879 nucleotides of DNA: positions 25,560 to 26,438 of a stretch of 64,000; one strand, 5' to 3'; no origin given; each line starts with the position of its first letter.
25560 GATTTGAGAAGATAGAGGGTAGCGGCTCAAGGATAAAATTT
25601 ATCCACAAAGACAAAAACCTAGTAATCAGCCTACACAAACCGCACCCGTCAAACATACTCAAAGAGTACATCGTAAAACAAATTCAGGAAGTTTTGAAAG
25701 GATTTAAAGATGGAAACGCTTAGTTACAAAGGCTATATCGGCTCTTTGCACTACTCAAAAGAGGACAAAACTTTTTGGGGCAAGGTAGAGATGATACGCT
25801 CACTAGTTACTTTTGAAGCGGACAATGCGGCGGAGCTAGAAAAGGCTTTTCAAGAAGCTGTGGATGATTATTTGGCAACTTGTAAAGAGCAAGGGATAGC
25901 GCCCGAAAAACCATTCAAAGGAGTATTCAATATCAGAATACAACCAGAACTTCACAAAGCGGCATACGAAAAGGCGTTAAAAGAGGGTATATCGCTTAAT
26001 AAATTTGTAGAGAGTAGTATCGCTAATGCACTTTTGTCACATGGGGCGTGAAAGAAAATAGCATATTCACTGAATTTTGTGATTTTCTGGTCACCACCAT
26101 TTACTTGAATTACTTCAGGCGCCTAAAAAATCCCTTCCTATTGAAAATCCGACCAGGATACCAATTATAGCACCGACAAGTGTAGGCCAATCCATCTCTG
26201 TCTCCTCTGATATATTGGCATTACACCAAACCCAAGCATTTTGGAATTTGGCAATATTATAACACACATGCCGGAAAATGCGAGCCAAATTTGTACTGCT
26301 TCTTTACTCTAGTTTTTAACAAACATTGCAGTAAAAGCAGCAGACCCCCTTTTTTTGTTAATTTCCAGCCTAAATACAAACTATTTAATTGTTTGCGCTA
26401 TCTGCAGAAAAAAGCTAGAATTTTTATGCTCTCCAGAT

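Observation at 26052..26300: Unannotated 26-codon hydrophobic peptide gene with its own extended -10 promoter next to hicAB (type I toxin-like)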

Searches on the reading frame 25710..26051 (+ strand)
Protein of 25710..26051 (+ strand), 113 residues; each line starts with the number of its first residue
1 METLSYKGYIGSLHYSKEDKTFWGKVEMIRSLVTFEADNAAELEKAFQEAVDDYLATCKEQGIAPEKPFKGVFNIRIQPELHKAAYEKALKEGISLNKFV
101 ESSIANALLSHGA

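Call 6: search_protein_families(library=pfam, proteins=[window:25710-26051:+], max_evalue=1)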
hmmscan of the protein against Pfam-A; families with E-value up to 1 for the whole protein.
window:25710-26051:+ (113 aa): 3 families
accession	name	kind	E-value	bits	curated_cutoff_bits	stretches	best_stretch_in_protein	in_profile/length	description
PF05534.18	HicB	-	4.4e-21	75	21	1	54-102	1-49/51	HicB family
PF21748.3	UPF0150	-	0.018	15.4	27.3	1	17-57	16-55/64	UPF0150-like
PF10750.14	DUF2536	-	0.12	12.7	27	1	30-53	9-33/68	Protein of unknown function (DUF2536)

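Call 15: find_related_loci(query=window:25710-26051:+, collection=metagenome_contigs, flank=4000)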
Query window:25710-26051:+ (113 aa) in metagenome_contigs; peptide patterns used: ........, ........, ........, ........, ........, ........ (x = any residue, [..] = any of these).
495 stretches matched a pattern; 228 encode a relative of the query (tblastn E <= 1e-3); the best 80 are kept; 80 distinct loci.
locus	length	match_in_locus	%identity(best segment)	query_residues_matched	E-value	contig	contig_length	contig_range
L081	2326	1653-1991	97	1-113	4e-74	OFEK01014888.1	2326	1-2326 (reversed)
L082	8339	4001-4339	96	1-113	3e-72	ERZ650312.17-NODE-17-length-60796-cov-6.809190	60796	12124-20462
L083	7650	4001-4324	60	1-108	3e-46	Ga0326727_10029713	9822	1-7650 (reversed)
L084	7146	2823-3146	60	1-108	1e-45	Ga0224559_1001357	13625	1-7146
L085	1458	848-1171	57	1-108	2e-46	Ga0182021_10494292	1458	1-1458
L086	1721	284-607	57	1-108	6e-46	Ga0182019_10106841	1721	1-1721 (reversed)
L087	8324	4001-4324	57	1-108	1e-42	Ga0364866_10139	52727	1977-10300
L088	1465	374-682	53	2-104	9e-38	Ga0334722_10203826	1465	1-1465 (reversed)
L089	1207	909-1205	53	2-100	1e-37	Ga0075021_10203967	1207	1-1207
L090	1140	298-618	52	1-107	9e-38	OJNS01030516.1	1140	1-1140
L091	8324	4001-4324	52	1-108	3e-36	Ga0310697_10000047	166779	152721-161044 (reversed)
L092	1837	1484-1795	51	1-104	2e-35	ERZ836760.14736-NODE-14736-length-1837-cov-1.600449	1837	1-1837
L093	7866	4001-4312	52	1-104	9e-35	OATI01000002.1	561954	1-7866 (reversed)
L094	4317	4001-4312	51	1-104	6e-35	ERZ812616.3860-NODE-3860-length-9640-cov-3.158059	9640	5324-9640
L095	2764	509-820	52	1-104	9e-35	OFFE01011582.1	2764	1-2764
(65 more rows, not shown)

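Call 17: find_related_loci(query=window:25710-26051:+, collection=viral_contigs, flank=4000)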
Query window:25710-26051:+ (113 aa) in viral_contigs; peptide patterns used: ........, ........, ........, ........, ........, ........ (x = any residue, [..] = any of these).
32 stretches matched a pattern; 9 encode a relative of the query (tblastn E <= 1e-3); 9 distinct loci.
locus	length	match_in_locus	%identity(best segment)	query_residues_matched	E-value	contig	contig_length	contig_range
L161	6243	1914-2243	47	4-113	1e-31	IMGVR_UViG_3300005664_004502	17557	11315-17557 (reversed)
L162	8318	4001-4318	48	3-108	8e-31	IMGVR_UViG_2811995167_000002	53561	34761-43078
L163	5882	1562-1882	46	2-108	6e-29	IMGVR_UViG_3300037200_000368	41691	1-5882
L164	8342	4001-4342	43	1-111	8e-28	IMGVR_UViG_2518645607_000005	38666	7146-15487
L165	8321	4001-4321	42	1-107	6e-26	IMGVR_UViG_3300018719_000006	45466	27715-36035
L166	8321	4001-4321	41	1-107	5e-25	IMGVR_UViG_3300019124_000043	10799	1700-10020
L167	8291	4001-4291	42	3-99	2e-24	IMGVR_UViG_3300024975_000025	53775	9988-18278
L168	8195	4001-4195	51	4-68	3e-18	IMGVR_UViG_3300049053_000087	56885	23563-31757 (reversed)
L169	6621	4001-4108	69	32-67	7e-11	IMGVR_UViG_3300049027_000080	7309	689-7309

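Call 50: find_encoding_contigs(protein=window:25710-26051:+, flank=4000, max_places=10)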
Protein window:25710-26051:+ (113 aa): no gene with exactly this product is on record in the collection.

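Call 53: search_protein_families(library=pfam, proteins=[L082:4346-4687:-, L082:4804-5034:-, L082:4706-4807:-, L082:2471-3637:-], max_evalue=0.1)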
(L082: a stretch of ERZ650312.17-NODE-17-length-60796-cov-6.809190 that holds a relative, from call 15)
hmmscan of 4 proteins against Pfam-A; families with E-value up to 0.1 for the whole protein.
L082:4346-4687:- (113 aa): 0 families

L082:4804-5034:- (76 aa): 0 families

L082:4706-4807:- (33 aa): 1 family
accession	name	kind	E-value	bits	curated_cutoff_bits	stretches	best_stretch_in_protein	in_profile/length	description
PF05961.16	Chordopox_A13L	-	0.078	13.7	24.1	1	2-29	1-28/69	Chordopoxvirus A13L protein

L082:2471-3637:- (388 aa): 1 family
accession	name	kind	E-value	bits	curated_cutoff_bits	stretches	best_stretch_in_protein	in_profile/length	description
PF05940.17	NnrS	-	4.8e-38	131.9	28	1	19-387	2-368/371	NnrS protein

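Call 54: search_protein_families(library=padloc, proteins=[L082:4346-4687:-, L082:4804-5034:-], max_evalue=0.1)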
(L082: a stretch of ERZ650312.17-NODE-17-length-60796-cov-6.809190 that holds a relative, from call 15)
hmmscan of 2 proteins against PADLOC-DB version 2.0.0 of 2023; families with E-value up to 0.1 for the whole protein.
L082:4346-4687:- (113 aa): 0 families

L082:4804-5034:- (76 aa): 0 families

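Call 64: find_homologous_proteins(query=window:25710-26051:+, max_evalue=1e-30)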
Query window:25710-26051:+ (113 aa): 53 proteins with E <= 1e-30 among 211 candidates.
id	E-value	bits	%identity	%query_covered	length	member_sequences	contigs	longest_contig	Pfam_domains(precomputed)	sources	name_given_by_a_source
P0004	1.7e-64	233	96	100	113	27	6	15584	PF05534.19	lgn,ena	-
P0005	2.0e-63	229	93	98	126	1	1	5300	PF05534.19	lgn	-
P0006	9.1e-61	221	88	100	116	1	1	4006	PF05534.19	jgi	-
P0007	4.8e-59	215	88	99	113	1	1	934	PF05534.19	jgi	jgi:predicted HicB family RNase H-like nuclease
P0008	5.0e-58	212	86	99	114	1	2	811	PF05534.19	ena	-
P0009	1.4e-57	210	84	100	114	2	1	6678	PF05534.19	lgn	-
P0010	4.0e-57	209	85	100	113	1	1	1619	PF05534.19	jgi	jgi:predicted HicB family RNase H-like nuclease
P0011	2.4e-55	203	82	100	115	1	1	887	PF05534.19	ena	-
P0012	2.4e-54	200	84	96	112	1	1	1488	PF05534.19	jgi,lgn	jgi:predicted HicB family RNase H-like nuclease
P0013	2.7e-54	200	85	100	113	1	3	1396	PF05534.19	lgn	-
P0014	1.2e-53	198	85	98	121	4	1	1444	PF05534.19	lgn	-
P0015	1.6e-53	198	82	96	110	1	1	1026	PF05534.19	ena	-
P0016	1.0e-52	195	82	96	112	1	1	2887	PF05534.19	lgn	-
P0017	1.7e-52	194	81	96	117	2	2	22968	PF05534.19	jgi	-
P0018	1.0e-51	192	79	96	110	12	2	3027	PF05534.19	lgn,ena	-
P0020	4.2e-50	187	83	100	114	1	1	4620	PF05534.19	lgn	-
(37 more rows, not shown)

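Call 65: find_encoding_contigs(protein=P0004, flank=3000, max_places=10)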
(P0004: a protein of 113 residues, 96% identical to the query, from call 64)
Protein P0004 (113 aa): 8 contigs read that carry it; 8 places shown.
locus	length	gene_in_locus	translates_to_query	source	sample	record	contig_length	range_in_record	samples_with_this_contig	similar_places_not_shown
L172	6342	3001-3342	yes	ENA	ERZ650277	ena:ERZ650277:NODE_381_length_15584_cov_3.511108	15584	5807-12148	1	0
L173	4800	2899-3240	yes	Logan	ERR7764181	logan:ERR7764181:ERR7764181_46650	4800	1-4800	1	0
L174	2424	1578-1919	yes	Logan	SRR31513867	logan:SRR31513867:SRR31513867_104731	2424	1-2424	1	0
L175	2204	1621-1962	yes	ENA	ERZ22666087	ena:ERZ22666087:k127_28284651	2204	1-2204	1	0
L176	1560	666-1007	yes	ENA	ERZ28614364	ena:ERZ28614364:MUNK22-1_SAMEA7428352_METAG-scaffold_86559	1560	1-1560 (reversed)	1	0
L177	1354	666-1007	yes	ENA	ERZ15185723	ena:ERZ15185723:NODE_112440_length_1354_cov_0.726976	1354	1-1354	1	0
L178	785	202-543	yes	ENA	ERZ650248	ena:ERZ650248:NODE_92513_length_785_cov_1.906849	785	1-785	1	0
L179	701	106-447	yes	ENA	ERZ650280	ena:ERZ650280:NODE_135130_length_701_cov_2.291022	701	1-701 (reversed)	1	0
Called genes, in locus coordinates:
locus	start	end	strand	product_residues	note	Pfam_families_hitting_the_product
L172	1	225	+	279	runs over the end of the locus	PF03547:Mem_trans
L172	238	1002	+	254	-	PF02673:BacA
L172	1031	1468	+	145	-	-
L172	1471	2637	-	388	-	PF05940:NnrS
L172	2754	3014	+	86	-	PF07927:HicA_toxin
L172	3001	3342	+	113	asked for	PF05534:HicB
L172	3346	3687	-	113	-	-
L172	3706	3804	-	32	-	-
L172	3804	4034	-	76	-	-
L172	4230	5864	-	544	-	PF00118:Cpn60_TCP1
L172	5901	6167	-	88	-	PF00166:Cpn10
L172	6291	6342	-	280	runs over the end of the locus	PF01370:Epimerase, PF08338:DUF1731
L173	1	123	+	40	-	?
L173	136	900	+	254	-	PF02673:BacA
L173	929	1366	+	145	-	-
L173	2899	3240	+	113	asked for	PF05534:HicB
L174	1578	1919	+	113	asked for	PF05534:HicB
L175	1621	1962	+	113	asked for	PF05534:HicB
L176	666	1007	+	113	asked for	PF05534:HicB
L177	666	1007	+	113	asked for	PF05534:HicB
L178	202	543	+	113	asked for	PF05534:HicB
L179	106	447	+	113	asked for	PF05534:HicB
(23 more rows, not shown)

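Call 66: find_encoding_contigs(protein=P0005, flank=3000, max_places=6)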
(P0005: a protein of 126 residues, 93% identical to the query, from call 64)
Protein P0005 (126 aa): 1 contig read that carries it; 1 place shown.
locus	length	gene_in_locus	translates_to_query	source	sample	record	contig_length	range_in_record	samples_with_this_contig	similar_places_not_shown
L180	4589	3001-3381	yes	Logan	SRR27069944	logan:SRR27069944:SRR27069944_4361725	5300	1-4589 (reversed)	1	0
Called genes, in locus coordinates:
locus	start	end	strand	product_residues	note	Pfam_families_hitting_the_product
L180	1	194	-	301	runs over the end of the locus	?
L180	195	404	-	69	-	-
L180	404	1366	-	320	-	PF00579:tRNA-synt_1b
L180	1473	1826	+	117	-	-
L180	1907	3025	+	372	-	PF01637:ATPase_2, PF13173:AAA_14 (faint), PF13401:AAA_22 (weak), PF07693:KAP_NTPase (weak)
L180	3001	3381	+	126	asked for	PF05534:HicB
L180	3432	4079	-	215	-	PF07799:DUF1643 (faint)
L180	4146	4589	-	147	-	?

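Call 67: find_encoding_contigs(protein=P0006, flank=3000, max_places=6)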
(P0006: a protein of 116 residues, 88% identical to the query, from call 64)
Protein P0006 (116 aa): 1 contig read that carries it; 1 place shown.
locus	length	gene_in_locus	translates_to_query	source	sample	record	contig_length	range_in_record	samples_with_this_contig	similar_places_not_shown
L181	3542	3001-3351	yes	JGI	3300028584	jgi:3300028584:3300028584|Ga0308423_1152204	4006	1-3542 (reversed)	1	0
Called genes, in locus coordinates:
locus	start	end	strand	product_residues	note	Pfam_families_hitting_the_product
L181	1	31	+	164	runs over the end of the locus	?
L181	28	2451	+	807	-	PF00990:GGDEF, PF00563:EAL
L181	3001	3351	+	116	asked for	PF05534:HicB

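Call 69: find_encoding_contigs(protein=P0009, flank=2500, max_places=4)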
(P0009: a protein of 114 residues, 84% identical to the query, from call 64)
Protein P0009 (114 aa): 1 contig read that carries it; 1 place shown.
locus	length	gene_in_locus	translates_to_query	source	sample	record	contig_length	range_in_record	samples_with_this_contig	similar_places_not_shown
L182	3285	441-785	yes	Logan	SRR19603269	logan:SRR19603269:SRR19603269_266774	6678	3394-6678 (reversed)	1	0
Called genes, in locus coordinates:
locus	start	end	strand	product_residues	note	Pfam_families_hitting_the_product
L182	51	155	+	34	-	-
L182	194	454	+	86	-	PF07927:HicA_toxin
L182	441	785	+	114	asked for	PF05534:HicB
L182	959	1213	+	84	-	-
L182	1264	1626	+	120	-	PF01850:PIN, PF13470:PIN_3 (weak)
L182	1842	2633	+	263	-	PF00005:ABC_tran, PF13304:AAA_21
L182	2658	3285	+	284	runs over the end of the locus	PF01263:Aldose_epim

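Call 70: find_encoding_contigs(protein=P0020, flank=2500, max_places=4)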
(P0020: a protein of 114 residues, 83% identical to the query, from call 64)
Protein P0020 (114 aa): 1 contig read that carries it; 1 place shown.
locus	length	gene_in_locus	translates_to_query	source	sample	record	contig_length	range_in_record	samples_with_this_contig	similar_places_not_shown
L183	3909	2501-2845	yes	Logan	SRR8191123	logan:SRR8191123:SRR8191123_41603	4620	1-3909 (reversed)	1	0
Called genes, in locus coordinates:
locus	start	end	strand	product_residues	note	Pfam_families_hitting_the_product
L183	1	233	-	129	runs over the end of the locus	PF02623:FliW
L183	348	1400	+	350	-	PF01073:3Beta_HSD, PF01370:Epimerase, PF02719:Polysacc_synt_2, PF04321:RmlD_sub_bind, PF16363:GDP_Man_Dehyd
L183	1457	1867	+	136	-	PF00581:Rhodanese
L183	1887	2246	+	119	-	-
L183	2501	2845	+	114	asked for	PF05534:HicB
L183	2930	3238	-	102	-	-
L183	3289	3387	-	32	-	-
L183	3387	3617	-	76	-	-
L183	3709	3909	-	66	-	?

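Call 71: find_encoding_contigs(protein=P0017, flank=2500, max_places=4)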
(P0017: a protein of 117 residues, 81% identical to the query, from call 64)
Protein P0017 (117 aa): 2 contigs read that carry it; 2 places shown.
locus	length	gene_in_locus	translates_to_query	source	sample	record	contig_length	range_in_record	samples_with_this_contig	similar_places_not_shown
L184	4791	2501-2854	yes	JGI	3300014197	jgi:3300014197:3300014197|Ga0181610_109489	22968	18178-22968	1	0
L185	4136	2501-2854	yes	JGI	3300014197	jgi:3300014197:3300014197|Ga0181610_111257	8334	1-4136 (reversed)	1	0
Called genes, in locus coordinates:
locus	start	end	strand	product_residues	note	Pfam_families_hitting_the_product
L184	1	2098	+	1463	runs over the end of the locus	PF07916:TraG_N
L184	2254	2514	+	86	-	PF07927:HicA_toxin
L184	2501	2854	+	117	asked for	PF05534:HicB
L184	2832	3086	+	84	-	-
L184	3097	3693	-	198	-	PF07022:Phage_CI_repr (weak)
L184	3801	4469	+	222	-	-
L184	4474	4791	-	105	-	?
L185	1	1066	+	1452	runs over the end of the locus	PF07916:TraG_N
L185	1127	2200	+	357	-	PF18644:Phage_int_SAM_6, PF00589:Phage_integrase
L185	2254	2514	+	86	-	PF07927:HicA_toxin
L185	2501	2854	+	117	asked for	PF05534:HicB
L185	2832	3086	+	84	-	-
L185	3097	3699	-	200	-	-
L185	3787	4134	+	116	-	?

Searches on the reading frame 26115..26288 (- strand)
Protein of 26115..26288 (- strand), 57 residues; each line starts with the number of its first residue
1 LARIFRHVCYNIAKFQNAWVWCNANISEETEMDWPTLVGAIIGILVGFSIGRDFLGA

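Call 6: search_protein_families(library=pfam, proteins=[window:26115-26288:-], max_evalue=1)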
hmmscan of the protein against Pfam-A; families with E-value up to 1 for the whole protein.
window:26115-26288:- (57 aa): 0 families

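Call 8: find_related_loci(query=window:26115-26288:-, collection=genome_contigs, flank=6000)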
Query window:26115-26288:- (57 aa) in genome_contigs; peptide patterns used: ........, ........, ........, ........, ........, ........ (x = any residue, [..] = any of these).
599 stretches matched a pattern, but none encodes a relative of the query by tblastn (E <= 1e-3).

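Call 9: find_homologous_proteins(query=window:26115-26288:-, max_evalue=10)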
Query window:26115-26288:-: no candidate shares three 5-residue words with the query. No homologue found.

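Call 12: find_related_loci(query=window:26115-26288:-, collection=metagenome_contigs, flank=6000)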
Query window:26115-26288:- (57 aa) in metagenome_contigs; peptide patterns used: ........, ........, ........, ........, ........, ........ (x = any residue, [..] = any of these).
600 stretches matched a pattern, but none encodes a relative of the query by tblastn (E <= 1e-3).

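Call 51: find_related_loci(query=window:26115-26288:-, collection=viral_contigs, flank=4000)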
Query window:26115-26288:- (57 aa) in viral_contigs; peptide patterns used: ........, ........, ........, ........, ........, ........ (x = any residue, [..] = any of these).
34 stretches matched a pattern, but none encodes a relative of the query by tblastn (E <= 1e-3).

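Call 54: search_protein_families(library=padloc, proteins=[window:26115-26288:-], max_evalue=0.1)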
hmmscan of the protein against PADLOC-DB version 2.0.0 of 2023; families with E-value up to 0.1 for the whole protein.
window:26115-26288:- (57 aa): 0 families

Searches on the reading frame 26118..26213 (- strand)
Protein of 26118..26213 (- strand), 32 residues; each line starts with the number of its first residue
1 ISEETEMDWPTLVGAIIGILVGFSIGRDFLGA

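Call 6: search_protein_families(library=pfam, proteins=[window:26118-26195:-], max_evalue=1)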
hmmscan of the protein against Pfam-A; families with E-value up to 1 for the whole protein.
seq(26 aa): 1 family
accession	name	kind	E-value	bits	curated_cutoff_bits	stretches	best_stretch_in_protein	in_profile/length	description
PF13488.11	Gly-zipper_Omp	-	0.027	14.8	25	1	6-21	4-19/46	Glycine zipper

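Call 13: search_dna_similar(query=window:26118-26195:-, collection=plasmids, mode=protein, max_evalue=10)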
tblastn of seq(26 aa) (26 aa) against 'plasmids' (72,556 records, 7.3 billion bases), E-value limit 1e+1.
Records with a match: 2; places in all: 2; records where one place covers at least 80% of the query: 2.
Best place of each record, by identity: <60% 2.
By first word of the organism name: Caballeronia 1; Roseomonas 1.
By predicted mobility (MOB-suite, as given by PLSDB): non-mobilizable 2.
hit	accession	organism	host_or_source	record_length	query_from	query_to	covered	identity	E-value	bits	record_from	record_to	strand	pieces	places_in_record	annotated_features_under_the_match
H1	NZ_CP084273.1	Caballeronia grimmiae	Leptoglossus zonatus,Cell culture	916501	3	25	88%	51.7%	8e+0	29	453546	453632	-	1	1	2-keto-3-deoxygluconate permease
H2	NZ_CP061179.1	Roseomonas haemaphysalidis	tick,pure culture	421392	2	24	88%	51.7%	1e+1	28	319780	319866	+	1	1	2-keto-3-deoxygluconate permease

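Call 40: search_protein_representatives(protein=window:26118-26213:-)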
Query: 32 residues. Proteins with E-value up to 0.001 (for the whole library): 3; up to 1e-10: 0; up to 1e-30: 0. The best 3 are listed.
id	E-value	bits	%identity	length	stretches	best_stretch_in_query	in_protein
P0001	2.6e-06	41.8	-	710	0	-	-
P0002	1.1e-04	36.9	47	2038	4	6-30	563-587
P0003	6.4e-04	34.6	44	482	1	5-20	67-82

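Call 55: search_protein_families(library=ncbifam, proteins=[window:26118-26195:-], max_evalue=1)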
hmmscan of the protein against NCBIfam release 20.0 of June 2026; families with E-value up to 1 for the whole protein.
seq(26 aa): 1 family
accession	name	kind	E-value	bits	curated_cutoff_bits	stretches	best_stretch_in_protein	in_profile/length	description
NF011861.0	PRK15333.1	equivalog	0.017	15.6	108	1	2-17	20-35/86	EscS/YscS/HrcS family type III secretion system export apparatus protein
